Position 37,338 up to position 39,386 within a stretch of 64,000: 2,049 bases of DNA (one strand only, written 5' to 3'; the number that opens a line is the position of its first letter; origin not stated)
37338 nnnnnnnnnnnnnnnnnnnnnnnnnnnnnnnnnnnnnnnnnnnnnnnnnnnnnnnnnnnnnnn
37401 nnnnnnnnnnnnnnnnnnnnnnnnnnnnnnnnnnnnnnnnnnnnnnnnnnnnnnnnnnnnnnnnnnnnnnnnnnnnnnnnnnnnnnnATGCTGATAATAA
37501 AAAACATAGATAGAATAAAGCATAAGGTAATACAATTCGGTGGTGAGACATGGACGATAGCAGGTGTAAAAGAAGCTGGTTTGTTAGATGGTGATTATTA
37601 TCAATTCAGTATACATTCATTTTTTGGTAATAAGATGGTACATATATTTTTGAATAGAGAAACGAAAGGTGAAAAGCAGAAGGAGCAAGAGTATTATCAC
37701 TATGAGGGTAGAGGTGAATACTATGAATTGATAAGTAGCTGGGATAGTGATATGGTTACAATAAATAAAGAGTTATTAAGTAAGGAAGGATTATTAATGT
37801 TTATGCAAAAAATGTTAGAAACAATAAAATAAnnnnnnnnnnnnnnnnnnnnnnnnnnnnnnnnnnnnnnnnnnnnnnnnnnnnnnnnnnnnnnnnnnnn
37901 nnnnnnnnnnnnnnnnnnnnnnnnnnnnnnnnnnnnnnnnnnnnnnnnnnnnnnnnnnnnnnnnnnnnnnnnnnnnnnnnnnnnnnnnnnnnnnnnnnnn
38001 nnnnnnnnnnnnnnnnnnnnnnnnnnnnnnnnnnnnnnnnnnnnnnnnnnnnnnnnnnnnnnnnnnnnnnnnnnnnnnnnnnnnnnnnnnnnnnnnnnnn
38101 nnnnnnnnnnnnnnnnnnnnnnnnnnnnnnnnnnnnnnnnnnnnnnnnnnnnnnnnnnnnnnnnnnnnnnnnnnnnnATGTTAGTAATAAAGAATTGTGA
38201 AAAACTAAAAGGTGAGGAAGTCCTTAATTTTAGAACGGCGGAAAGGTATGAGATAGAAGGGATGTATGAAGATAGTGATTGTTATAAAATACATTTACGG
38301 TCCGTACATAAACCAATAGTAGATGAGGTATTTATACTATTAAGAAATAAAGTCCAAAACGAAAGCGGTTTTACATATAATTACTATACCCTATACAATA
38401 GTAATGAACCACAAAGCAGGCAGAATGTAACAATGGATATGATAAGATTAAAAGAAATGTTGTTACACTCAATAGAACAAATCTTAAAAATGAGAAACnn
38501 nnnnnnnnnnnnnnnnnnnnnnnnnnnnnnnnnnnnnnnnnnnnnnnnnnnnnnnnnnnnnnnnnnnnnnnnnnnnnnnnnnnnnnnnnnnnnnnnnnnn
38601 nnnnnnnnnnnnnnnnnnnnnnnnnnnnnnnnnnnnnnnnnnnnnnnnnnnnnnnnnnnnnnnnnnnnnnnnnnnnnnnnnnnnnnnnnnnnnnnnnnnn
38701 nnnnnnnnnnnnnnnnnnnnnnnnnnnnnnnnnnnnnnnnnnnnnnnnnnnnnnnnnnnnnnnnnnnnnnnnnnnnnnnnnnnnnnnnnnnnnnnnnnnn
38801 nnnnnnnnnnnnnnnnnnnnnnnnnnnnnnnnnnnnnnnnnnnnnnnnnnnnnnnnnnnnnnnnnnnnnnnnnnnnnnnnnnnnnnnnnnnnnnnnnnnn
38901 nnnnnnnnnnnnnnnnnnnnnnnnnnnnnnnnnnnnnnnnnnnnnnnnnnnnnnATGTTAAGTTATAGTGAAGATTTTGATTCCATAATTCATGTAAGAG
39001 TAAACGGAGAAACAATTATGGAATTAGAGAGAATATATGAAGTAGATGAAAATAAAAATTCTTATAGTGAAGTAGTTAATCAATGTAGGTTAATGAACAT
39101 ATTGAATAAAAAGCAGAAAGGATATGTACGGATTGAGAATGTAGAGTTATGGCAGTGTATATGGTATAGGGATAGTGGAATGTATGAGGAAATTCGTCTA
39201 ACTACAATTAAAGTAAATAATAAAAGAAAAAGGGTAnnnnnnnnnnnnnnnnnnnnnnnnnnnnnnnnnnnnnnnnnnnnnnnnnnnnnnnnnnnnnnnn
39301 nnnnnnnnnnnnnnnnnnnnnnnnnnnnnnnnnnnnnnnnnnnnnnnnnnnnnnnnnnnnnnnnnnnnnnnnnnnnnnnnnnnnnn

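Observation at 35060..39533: Tandem array of at least 9 diversified small paralogs with conserved ML(I/K)I(K/Q)N..KIK N-terminus, plus a distal member at 23842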

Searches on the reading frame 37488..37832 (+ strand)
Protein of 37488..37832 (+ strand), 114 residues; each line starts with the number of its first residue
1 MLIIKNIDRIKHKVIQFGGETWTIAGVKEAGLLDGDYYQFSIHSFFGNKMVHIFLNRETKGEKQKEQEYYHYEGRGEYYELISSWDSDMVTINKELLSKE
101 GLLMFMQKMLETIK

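Call 11: search_protein_families(library=phrogs, proteins=[window:37488-37829:+], max_evalue=1)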
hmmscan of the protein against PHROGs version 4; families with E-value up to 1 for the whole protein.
window:37488-37829:+ (114 aa): 0 families

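Call 12: search_protein_families(library=pfam, proteins=[window:37488-37829:+], max_evalue=1)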
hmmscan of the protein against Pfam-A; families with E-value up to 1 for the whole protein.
window:37488-37829:+ (114 aa): 0 families

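Call 43: find_encoding_contigs(protein=window:37488-37832:+, flank=10000, max_places=4)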
Protein window:37488-37832:+ (114 aa): 17 contigs read that carry it; 4 places shown.
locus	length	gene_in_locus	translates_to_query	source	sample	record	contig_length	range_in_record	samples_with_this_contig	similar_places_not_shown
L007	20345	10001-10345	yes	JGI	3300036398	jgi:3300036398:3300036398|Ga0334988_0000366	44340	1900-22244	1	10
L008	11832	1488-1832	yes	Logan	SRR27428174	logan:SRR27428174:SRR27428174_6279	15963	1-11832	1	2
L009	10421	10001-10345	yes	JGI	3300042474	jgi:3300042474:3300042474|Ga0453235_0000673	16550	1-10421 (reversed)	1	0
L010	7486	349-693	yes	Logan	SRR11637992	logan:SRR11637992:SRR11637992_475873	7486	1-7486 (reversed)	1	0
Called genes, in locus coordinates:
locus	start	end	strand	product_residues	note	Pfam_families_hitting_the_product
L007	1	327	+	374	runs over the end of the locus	-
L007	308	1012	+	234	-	PF00149:Metallophos, PF12850:Metallophos_2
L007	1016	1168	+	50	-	-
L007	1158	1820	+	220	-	-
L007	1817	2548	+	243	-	PF00294:PfkB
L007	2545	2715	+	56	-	-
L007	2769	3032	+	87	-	-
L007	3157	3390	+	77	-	-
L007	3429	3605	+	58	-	-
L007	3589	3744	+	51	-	-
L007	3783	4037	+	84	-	-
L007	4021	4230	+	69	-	-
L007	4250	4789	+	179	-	PF01145:Band_7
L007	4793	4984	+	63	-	-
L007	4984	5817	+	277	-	-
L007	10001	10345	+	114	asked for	-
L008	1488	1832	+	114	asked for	-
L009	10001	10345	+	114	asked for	-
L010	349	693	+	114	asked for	-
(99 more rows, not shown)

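Call 67: find_related_loci(query=A5, collection=genome_contigs, flank=10000)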
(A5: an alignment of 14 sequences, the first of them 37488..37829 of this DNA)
Query A5 (114 aa) in genome_contigs; peptide patterns used: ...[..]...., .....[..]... (x = any residue, [..] = any of these).
136 stretches matched a pattern, but none encodes a relative of the query by tblastn (E <= 1e-3).
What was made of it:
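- Tried and rejected: An orthogroup-pattern scan gave no relatives (call 67).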

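Call 68: find_related_loci(query=A5, collection=viral_contigs, flank=10000)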
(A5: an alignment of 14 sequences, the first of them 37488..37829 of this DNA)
Query A5 (114 aa) in viral_contigs; peptide patterns used: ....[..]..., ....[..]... (x = any residue, [..] = any of these).
55 stretches matched a pattern; 3 encode a relative of the query (tblastn E <= 1e-3); 3 distinct loci.
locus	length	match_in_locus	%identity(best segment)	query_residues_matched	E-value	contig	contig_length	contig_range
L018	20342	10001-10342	73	1-114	1e-55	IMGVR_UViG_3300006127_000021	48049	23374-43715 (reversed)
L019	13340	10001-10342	75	1-114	2e-54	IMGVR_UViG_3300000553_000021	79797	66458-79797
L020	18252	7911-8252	67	1-114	9e-53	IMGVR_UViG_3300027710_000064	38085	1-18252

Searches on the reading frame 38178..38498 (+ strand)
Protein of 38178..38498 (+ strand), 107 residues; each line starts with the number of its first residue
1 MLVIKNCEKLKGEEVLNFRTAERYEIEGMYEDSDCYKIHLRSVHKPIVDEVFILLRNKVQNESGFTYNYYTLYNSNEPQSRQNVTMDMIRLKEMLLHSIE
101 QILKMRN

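Call 11: search_protein_families(library=phrogs, proteins=[window:38178-38498:+], max_evalue=1)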
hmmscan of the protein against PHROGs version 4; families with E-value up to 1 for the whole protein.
window:38178-38498:+ (107 aa): 1 family
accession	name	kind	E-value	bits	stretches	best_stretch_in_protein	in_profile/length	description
phrog_13452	-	unknown function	0.1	13.7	1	19-43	116-140/147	-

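Call 12: search_protein_families(library=pfam, proteins=[window:38178-38498:+], max_evalue=1)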
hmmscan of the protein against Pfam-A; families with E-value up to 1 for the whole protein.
window:38178-38498:+ (107 aa): 0 families

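Call 77: find_related_loci(query=A7, collection=metagenome_contigs, flank=10000)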
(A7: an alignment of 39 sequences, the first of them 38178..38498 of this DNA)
Query A7 (107 aa) in metagenome_contigs; peptide patterns used: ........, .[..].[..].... (x = any residue, [..] = any of these).
203 stretches matched a pattern; 21 encode a relative of the query (tblastn E <= 1e-3); 21 distinct loci.
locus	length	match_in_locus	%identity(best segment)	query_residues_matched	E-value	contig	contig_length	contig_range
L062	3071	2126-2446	86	1-107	3e-61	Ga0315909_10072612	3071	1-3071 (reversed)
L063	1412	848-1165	59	1-107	3e-37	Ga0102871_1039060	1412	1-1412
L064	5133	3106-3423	58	1-107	3e-36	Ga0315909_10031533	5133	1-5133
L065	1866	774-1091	58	1-107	3e-36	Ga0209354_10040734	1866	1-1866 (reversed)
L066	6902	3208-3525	58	1-107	4e-36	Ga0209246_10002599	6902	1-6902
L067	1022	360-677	59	1-107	1e-36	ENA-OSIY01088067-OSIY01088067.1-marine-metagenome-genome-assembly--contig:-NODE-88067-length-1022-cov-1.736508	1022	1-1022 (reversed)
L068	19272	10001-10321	57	1-107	1e-33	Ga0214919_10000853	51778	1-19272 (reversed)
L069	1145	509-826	57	1-107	5e-34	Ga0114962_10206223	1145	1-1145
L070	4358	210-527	57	1-107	4e-32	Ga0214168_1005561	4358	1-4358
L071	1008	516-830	57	1-107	4e-33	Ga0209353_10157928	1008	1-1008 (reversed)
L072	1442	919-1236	55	1-107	3e-32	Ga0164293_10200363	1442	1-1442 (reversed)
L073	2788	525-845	56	1-107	7e-32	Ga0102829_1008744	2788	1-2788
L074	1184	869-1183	56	1-105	4e-32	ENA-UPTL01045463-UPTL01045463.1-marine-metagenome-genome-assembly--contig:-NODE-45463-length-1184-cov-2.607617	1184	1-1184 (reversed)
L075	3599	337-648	55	1-105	5e-31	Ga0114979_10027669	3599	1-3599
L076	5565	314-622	52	1-107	5e-28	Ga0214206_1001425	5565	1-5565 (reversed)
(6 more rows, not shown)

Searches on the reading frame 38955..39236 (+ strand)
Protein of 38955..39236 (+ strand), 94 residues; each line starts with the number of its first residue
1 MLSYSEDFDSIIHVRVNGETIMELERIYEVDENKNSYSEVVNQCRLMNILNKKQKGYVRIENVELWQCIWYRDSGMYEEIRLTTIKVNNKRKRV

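Call 31: search_protein_families(library=phrogs, proteins=[window:38955-39236:+], max_evalue=0.01)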
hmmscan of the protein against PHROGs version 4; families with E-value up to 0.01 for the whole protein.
window:38955-39236:+ (94 aa): 1 family
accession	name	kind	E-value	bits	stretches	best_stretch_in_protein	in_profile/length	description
phrog_38197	-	unknown function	0.002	18.9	1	3-40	11-48/61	-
